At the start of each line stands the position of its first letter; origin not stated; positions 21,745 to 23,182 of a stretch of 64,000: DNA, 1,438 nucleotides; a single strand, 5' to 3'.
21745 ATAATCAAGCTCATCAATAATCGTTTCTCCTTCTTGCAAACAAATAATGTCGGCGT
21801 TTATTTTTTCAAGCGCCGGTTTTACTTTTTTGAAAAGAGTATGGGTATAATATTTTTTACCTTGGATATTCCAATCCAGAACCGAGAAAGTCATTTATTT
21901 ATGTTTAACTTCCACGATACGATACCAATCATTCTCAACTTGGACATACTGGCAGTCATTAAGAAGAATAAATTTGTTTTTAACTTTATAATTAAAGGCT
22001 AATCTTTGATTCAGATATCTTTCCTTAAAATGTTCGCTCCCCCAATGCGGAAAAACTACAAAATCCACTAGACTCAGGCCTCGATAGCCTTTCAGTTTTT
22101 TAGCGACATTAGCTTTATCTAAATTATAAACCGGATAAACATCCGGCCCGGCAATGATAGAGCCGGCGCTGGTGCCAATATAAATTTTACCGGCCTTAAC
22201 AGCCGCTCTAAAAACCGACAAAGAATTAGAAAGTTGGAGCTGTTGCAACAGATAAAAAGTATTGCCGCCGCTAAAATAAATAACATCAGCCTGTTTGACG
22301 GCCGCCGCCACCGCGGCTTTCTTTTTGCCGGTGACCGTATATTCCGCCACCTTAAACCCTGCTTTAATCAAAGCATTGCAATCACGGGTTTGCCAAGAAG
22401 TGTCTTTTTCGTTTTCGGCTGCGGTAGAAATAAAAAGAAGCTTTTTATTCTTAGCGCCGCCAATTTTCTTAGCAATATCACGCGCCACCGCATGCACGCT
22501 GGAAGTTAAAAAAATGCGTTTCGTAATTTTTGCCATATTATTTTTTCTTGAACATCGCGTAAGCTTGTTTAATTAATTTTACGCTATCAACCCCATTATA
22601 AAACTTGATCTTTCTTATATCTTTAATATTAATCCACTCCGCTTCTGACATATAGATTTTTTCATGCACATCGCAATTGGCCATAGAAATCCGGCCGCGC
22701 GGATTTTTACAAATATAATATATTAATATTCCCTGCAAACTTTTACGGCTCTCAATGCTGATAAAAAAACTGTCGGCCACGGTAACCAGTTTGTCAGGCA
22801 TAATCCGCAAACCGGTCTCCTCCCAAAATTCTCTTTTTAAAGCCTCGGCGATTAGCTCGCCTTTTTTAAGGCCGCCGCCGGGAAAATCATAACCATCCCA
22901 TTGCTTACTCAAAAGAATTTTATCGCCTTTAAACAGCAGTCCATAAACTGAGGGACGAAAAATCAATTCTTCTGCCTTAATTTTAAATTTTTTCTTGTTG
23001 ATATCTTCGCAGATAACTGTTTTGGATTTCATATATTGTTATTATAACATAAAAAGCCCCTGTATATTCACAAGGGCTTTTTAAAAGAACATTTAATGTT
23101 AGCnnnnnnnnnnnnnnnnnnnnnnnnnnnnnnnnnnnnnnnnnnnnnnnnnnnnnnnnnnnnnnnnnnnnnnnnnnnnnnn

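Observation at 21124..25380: Same-strand cluster linking the membrane paralogue to nucleotide-handling enzymes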

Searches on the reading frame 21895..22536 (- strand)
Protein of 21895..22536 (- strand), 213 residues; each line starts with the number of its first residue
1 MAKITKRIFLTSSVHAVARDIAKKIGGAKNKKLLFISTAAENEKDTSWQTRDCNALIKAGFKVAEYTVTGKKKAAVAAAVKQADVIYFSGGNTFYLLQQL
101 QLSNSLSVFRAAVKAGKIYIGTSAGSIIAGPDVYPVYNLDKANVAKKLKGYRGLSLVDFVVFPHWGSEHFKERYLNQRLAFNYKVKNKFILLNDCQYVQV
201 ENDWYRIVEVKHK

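Call 3: search_protein_families(library=pfam, proteins=[window:21895-22536:-], max_evalue=0.01)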
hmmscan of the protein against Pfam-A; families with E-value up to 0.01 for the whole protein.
window:21895-22536:- (213 aa): 1 family
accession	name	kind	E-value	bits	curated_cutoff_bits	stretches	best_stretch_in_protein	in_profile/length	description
PF03575.23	Peptidase_S51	-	1e-33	117.2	23.9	1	16-206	17-204/206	Peptidase family S51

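Call 4: search_protein_families(library=ncbifam, proteins=[window:21895-22536:-], max_evalue=0.01)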
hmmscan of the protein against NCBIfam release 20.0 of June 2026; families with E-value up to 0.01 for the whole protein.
window:21895-22536:- (213 aa): 2 families
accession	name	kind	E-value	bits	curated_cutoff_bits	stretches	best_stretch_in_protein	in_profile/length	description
NF003642.0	PRK05282.1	equivalog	3.1e-19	69.4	156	1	21-170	24-163/233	dipeptidase PepE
TIGR02069.1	cyanophycinase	equivalog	4.1e-08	33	126.6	1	18-179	17-175/250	cyanophycinase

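Call 41: search_solved_structures(query=window:21895-22536:-, max_evalue=0.001)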
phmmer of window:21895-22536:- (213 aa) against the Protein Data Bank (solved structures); distinct sequences matched with E-value up to 0.001: 6.
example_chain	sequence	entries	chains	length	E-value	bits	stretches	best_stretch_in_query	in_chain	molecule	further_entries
3l4e_A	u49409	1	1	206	1.9e-25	93.5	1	6-193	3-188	Uncharacterized peptidase Lmo0363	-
6iru_A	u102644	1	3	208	2.2e-21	80.3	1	7-212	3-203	peptidase DR_1070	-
6a4t_A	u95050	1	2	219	1.2e-20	77.8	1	7-167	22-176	Peptidase E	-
1fy2_A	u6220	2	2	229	7.1e-08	36.1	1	67-166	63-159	ASPARTYL DIPEPTIDASE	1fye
6a4r_A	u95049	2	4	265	9.8e-08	35.7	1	67-166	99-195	Peptidase E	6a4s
7c9b_A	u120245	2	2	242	9.4e-07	32.5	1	25-169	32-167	Alpha-aspartyl dipeptidase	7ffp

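Call 64: search_protein_families(library=padloc, proteins=[window:21895-22536:-], max_evalue=0.01)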
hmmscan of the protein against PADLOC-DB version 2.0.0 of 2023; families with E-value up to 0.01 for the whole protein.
window:21895-22536:- (213 aa): 0 families

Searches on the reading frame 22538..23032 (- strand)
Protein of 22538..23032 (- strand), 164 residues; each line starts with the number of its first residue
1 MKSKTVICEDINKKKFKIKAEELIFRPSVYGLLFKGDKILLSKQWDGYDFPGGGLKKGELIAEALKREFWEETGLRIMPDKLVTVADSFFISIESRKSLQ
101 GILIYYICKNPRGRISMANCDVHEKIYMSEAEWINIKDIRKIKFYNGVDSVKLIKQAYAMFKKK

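Call 3: search_protein_families(library=pfam, proteins=[window:22538-23032:-], max_evalue=0.01)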
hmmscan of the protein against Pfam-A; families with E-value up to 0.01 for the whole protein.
window:22538-23032:- (164 aa): 2 families
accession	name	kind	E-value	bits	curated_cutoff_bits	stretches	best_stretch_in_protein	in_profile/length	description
PF00293.34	NUDIX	-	2.1e-13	50.9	21.1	1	26-142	3-121/134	NUDIX domain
PF22327.2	Nudt16-like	-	0.0059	17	27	1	38-107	24-92/161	U8 snoRNA-decapping enzyme-like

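Call 4: search_protein_families(library=ncbifam, proteins=[window:22538-23032:-], max_evalue=0.01)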
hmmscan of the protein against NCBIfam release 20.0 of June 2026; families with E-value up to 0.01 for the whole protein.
window:22538-23032:- (164 aa): 11 families
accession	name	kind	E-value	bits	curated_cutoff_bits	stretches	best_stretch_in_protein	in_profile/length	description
TIGR02705.1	nudix_YtkD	equivalog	3e-07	30.1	154.4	1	35-77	34-76/156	RNA deprotection pyrophosphohydrolase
NF001937.0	PRK00714.1-4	equivalog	3e-06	27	139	1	37-84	20-69/161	RNA pyrophosphohydrolase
TIGR00586.1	mutt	equivalog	5.1e-06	26.5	97.9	1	48-130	34-110/129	8-oxo-dGTP diphosphatase MutT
NF006530.0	PRK08999.1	equivalog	6.3e-06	25.5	245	1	47-78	33-65/315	Nudix family hydrolase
NF001934.0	PRK00714.1-1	equivalog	2.7e-05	23.6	241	1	42-155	25-140/176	RNA pyrophosphohydrolase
NF001938.0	PRK00714.1-5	equivalog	0.00012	21.4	116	1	44-76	43-75/172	RNA pyrophosphohydrolase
NF041652.1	Nud_hyd_Dein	equivalog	0.00017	21.9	200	1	47-146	44-140/152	Nudix hydrolase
NF001936.0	PRK00714.1-3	equivalog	0.00018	21.5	118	1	38-75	24-64/155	RNA pyrophosphohydrolase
NF008044.0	PRK10776.1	equivalog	0.00019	21.4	148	1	48-85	33-70/130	8-oxo-dGTP diphosphatase MutT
NF012016.0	PRK15472.1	equivalog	0.00022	20.9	95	1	39-85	27-70/141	nucleoside triphosphatase NudI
NF001935.0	PRK00714.1-2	equivalog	0.00032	20.3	259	1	46-83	31-68/183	RNA pyrophosphohydrolase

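Call 40: search_solved_structures(query=window:22538-23032:-, max_evalue=0.001)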
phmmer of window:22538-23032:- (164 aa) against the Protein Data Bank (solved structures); distinct sequences matched with E-value up to 0.001: 15.
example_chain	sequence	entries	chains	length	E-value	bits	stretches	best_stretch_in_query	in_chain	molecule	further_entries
3smd_A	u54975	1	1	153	5.9e-08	36.1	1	19-120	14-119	MutT/NUDIX family protein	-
3id9_A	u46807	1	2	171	8.2e-08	35.6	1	7-88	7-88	MutT/NUDIX family protein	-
2b06_A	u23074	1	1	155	1.7e-06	31.4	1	43-85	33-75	MutT/nudix family protein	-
1jrk_A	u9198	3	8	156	4.5e-06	30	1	31-151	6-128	Nudix homolog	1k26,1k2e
6dby_A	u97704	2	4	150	9.8e-06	28.9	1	22-95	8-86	Nudix hydrolase 1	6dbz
5gp0_E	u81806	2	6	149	9.9e-06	28.9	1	22-95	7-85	Nudix hydrolase 1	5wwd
6fl4_A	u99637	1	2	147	1.1e-05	28.7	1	22-95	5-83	Nudix hydrolase 1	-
3fk9_A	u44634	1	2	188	1.7e-05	28.1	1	39-85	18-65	Mutator MutT protein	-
3i7u_A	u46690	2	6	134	2.5e-05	27.5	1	28-147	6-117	AP4A hydrolase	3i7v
5wy6_E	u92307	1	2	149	6.9e-05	26.1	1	22-95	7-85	Nudix hydrolase 1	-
3f13_A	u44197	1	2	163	0.0003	24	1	37-78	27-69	putative nudix hydrolase family member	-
3grn_A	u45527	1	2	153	0.00049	23.3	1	46-83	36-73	MutT related protein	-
2pqv_A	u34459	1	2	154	0.00055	23.2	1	13-139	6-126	MutT/nudix family protein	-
4jzu_A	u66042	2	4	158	0.00067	22.9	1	35-80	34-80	RNA PYROPHOSPHOHYDROLASE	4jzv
3ees_A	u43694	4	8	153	0.00069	22.9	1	13-81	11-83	Probable pyrophosphohydrolase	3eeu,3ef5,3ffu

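Call 64: search_protein_families(library=padloc, proteins=[window:22538-23032:-], max_evalue=0.01)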
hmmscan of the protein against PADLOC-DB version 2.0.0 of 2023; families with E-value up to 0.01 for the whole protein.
window:22538-23032:- (164 aa): 1 family
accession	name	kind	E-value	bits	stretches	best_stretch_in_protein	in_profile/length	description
PDLC04899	PDC-S07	-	2.9e-08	31.4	1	46-144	33-117/135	-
